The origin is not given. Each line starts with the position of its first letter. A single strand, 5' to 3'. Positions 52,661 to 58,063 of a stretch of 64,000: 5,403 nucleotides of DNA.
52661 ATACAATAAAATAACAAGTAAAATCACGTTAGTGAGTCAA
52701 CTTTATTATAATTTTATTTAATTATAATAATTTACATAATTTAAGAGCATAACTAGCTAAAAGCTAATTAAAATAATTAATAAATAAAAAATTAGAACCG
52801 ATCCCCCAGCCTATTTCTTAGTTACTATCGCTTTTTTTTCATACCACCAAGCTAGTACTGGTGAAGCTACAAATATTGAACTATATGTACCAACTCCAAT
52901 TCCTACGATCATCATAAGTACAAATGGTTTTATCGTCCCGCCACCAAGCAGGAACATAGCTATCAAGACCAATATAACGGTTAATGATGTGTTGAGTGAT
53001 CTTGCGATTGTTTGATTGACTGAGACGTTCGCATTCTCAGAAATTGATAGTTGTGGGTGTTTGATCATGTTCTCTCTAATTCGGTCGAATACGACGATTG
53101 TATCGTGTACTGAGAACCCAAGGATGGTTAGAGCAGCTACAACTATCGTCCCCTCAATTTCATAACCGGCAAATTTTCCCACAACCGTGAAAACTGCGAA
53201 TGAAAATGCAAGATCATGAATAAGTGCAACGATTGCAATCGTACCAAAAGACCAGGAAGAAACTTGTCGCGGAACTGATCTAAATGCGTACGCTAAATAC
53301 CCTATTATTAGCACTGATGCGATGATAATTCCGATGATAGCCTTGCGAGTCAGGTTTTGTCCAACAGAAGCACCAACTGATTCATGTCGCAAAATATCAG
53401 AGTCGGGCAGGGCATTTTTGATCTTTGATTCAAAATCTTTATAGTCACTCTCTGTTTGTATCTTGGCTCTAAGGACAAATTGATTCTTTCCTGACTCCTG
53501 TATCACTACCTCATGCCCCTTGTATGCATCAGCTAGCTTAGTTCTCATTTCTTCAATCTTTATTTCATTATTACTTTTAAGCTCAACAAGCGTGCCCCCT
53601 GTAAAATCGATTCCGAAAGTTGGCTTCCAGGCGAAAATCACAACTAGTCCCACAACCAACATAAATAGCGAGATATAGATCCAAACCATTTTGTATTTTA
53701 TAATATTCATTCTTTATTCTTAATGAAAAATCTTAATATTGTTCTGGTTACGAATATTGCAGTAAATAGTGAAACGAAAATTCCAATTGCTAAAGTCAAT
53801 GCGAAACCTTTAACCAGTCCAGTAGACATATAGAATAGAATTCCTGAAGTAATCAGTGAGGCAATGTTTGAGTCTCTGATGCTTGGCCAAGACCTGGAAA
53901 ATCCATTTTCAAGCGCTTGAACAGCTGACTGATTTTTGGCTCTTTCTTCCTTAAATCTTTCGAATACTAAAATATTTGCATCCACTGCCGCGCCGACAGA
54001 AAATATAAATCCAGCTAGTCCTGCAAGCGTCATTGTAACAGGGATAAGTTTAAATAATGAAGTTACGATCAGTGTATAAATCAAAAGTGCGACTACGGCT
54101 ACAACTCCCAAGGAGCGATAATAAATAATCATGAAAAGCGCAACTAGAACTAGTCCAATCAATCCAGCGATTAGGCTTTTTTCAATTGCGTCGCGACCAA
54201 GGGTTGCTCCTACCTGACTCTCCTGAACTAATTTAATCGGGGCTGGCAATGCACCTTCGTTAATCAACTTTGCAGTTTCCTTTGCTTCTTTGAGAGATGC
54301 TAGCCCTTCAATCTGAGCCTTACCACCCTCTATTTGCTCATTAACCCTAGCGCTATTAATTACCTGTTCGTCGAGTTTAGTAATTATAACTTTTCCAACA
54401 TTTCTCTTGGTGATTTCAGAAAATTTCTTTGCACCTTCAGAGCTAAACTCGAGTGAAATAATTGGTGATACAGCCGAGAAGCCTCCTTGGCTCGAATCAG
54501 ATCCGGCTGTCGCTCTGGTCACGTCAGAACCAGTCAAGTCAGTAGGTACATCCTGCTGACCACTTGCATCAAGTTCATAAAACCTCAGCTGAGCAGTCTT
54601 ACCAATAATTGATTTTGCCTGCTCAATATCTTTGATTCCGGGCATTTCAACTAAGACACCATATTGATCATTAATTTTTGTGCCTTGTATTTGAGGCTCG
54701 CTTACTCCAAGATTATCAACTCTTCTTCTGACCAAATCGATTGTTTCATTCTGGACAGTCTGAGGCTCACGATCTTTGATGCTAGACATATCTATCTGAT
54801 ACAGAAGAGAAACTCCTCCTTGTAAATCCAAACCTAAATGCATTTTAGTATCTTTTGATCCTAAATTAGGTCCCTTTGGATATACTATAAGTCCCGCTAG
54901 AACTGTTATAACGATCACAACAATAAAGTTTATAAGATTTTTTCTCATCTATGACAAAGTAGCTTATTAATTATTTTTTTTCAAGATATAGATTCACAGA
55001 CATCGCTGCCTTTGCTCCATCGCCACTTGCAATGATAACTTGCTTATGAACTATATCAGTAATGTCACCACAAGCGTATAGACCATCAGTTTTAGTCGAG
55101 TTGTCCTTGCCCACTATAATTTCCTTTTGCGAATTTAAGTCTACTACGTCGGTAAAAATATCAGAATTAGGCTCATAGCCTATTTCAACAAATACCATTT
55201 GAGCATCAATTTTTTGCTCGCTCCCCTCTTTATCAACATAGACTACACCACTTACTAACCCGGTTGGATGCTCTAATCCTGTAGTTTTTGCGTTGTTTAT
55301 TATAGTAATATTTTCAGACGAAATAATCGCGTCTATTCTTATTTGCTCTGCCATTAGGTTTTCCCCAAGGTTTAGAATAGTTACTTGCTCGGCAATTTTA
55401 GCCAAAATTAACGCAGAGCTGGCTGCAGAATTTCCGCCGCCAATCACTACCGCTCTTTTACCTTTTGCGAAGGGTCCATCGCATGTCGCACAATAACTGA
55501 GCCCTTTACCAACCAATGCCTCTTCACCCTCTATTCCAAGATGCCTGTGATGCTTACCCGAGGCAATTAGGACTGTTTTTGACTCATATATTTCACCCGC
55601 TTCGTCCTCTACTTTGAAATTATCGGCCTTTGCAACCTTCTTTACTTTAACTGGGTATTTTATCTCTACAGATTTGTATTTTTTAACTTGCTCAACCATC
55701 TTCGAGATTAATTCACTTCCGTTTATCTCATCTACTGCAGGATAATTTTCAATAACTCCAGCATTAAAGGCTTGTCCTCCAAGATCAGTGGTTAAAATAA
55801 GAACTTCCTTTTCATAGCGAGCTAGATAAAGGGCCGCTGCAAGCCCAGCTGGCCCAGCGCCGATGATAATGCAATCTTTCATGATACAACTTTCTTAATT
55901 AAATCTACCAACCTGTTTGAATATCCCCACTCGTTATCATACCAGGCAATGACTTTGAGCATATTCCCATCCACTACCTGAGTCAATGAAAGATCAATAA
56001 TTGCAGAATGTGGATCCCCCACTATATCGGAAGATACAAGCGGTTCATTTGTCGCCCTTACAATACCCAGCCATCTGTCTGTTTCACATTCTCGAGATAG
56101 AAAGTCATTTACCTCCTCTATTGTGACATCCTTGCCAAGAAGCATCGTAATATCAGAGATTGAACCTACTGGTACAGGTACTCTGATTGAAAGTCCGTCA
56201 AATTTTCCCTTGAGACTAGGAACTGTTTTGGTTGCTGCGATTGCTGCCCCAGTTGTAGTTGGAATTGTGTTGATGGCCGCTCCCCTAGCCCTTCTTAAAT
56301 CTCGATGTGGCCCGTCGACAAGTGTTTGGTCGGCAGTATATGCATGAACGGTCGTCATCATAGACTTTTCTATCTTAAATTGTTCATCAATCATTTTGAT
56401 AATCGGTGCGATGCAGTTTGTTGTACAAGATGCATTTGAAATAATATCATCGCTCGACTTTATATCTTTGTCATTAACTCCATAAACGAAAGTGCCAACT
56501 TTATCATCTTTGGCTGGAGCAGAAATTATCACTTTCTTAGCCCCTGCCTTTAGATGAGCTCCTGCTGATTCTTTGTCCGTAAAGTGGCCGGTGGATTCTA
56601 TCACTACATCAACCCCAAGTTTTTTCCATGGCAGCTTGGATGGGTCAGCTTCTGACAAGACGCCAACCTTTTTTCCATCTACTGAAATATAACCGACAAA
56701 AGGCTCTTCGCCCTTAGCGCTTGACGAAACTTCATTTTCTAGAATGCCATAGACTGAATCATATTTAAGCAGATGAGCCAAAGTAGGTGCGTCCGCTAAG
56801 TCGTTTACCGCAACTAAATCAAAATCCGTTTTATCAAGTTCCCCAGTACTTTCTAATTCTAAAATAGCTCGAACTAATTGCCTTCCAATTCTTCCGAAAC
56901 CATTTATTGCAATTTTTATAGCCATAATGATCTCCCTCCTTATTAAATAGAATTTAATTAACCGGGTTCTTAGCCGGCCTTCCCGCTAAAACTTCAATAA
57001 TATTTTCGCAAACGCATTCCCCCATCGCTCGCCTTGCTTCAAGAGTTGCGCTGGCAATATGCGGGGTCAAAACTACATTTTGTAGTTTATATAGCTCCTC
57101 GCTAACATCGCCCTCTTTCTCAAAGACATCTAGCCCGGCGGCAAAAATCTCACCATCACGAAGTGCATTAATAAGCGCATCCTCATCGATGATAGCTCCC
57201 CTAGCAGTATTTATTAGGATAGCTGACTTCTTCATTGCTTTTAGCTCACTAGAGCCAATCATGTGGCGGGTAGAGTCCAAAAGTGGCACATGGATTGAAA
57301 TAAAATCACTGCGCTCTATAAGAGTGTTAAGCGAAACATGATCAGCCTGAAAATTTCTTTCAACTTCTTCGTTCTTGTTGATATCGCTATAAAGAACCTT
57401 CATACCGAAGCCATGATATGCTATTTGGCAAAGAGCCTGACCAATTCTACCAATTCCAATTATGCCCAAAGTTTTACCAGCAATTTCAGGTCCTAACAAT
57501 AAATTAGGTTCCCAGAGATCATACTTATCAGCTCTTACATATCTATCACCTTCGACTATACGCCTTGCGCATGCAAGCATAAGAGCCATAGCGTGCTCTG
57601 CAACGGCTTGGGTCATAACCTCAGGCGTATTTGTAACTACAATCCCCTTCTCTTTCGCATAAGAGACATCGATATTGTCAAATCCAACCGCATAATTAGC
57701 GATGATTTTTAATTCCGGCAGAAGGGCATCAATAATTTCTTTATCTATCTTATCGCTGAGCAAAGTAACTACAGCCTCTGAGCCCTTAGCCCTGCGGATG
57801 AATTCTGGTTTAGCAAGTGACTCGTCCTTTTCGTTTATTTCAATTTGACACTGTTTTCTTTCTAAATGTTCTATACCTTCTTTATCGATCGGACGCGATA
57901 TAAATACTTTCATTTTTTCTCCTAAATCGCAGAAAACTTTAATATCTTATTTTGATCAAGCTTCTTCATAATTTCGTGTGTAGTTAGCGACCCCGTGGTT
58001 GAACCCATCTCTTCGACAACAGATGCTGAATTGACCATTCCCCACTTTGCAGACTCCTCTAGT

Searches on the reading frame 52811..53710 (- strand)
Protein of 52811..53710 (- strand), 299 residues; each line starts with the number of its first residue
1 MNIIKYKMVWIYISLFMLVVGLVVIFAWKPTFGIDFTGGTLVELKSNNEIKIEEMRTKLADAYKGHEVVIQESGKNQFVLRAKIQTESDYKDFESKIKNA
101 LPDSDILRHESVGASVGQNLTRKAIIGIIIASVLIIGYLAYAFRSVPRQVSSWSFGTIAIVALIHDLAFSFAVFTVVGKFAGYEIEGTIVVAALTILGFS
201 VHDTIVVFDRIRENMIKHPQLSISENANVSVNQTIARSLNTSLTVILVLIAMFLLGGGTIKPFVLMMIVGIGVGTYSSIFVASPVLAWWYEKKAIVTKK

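Call 54: search_protein_families(library=pfam, proteins=[window:52811-53710:-], max_evalue=0.000001)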
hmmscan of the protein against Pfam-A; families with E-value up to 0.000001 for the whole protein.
window:52811-53710:- (299 aa): 1 family
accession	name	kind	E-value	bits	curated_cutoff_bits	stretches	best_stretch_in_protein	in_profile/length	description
PF02355.23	SecD_SecF_C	-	1.4e-52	178.4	20.5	1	94-291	3-188/189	Protein export membrane protein SecD/SecF, C-terminal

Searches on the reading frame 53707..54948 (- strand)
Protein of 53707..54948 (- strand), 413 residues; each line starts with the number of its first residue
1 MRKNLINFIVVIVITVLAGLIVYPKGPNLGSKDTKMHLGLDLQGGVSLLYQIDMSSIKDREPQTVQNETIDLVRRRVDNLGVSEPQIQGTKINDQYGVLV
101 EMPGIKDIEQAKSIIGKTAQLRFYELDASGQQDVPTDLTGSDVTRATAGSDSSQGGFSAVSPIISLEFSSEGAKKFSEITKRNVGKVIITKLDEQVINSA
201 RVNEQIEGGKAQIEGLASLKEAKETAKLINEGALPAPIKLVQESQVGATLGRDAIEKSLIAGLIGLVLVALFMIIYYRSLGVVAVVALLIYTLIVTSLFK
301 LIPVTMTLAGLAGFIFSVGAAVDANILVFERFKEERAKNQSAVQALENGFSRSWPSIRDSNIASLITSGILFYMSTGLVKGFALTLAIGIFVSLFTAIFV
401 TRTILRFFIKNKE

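Call 54: search_protein_families(library=pfam, proteins=[window:53707-54948:-], max_evalue=0.000001)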
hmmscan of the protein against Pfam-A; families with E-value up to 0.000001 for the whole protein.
window:53707-54948:- (413 aa): 4 families
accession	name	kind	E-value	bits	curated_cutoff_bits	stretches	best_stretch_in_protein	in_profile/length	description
PF22599.2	SecDF_P1_head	-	3.3e-23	82.2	27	1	137-236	20-114/114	SecDF, P1 head subdomain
PF21760.3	SecD_1st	-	3.7e-18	65.2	27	1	68-127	3-59/60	Protein translocase subunit SecDF, P1 domain, N-terminal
PF02355.23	SecD_SecF_C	-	1.9e-14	53.9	20.5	1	239-409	14-187/189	Protein export membrane protein SecD/SecF, C-terminal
PF03176.21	MMPL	-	3.4e-12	46.4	20.5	1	200-398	88-292/333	MMPL family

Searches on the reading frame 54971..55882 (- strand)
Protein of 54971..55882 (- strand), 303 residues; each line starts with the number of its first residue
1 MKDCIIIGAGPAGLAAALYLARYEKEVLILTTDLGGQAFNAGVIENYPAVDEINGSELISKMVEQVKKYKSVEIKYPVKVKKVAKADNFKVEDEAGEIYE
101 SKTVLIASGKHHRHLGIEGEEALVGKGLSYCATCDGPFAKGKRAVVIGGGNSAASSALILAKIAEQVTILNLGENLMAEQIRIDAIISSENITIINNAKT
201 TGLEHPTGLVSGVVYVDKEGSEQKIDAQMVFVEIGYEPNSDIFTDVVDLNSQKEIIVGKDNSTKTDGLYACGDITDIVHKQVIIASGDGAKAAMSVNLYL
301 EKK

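Call 54: search_protein_families(library=pfam, proteins=[window:54971-55882:-], max_evalue=0.000001)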
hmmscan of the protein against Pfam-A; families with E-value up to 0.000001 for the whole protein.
window:54971-55882:- (303 aa): 7 families
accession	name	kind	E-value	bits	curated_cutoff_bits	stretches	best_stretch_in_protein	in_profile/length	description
PF07992.20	Pyr_redox_2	-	1.2e-42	146.8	26.1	1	2-286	1-288/291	Pyridine nucleotide-disulphide oxidoreductase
PF13738.12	Pyr_redox_3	-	1.5e-25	90.5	30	1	60-272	84-305/305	Pyridine nucleotide-disulphide oxidoreductase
PF00070.33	Pyr_redox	-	2.3e-10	41.3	22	1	143-214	1-78/82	Pyridine nucleotide-disulphide oxidoreductase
PF03486.20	HI0933_like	-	2.1e-09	37.7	50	0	3-31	2-30/244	HI0933-like protein Rossmann domain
PF01266.30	DAO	-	1.9e-07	31.4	27.9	0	3-40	1-42/353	FAD dependent oxidoreductase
PF13450.12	NAD_binding_8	-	2.5e-07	31.3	21.9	0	6-40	1-37/68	NAD(P)-binding Rossmann-like domain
PF00890.30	FAD_binding_2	-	3e-07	30.4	20.4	0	3-32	1-30/414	FAD binding domain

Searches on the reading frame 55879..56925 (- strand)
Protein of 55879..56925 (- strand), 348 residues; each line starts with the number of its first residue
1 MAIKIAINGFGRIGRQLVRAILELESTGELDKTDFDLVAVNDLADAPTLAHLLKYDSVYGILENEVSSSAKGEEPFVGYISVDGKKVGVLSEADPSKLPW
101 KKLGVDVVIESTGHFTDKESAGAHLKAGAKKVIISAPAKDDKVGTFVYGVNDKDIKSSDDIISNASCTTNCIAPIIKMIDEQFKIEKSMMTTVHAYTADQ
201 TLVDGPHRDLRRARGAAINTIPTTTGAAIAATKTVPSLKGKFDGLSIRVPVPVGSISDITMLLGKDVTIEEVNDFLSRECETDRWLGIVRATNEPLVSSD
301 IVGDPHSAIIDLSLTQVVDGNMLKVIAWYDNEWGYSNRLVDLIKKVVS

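Call 54: search_protein_families(library=pfam, proteins=[window:55879-56925:-], max_evalue=0.000001)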
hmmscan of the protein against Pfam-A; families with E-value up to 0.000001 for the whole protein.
window:55879-56925:- (348 aa): 2 families
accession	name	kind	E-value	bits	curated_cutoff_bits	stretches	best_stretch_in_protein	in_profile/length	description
PF02800.25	Gp_dh_C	-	2.1e-55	187.1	24.4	1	172-329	1-158/158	Glyceraldehyde 3-phosphate dehydrogenase, C-terminal domain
PF00044.30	Gp_dh_N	-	1.1e-32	112.8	31.7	1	3-118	1-101/101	Glyceraldehyde 3-phosphate dehydrogenase, NAD binding domain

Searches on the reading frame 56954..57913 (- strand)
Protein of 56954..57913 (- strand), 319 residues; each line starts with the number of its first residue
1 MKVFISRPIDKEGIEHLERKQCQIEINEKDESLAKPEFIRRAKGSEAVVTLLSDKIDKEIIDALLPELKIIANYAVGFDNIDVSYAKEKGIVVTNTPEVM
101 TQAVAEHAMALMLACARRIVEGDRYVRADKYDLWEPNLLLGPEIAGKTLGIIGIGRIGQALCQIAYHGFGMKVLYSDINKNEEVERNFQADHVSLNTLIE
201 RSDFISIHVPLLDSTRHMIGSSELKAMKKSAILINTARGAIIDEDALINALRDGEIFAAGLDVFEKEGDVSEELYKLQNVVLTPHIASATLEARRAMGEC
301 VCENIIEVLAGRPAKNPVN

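Call 54: search_protein_families(library=pfam, proteins=[window:56954-57913:-], max_evalue=0.000001)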
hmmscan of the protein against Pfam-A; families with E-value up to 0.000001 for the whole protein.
window:56954-57913:- (319 aa): 2 families
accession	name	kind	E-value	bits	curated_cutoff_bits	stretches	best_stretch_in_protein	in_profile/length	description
PF02826.25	2-Hacid_dh_C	-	9.6e-61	204.7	25.1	1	109-287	1-178/178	D-isomer specific 2-hydroxyacid dehydrogenase, NAD binding domain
PF00389.36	2-Hacid_dh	-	2.8e-37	127.8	24.6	1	3-319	1-134/134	D-isomer specific 2-hydroxyacid dehydrogenase, catalytic domain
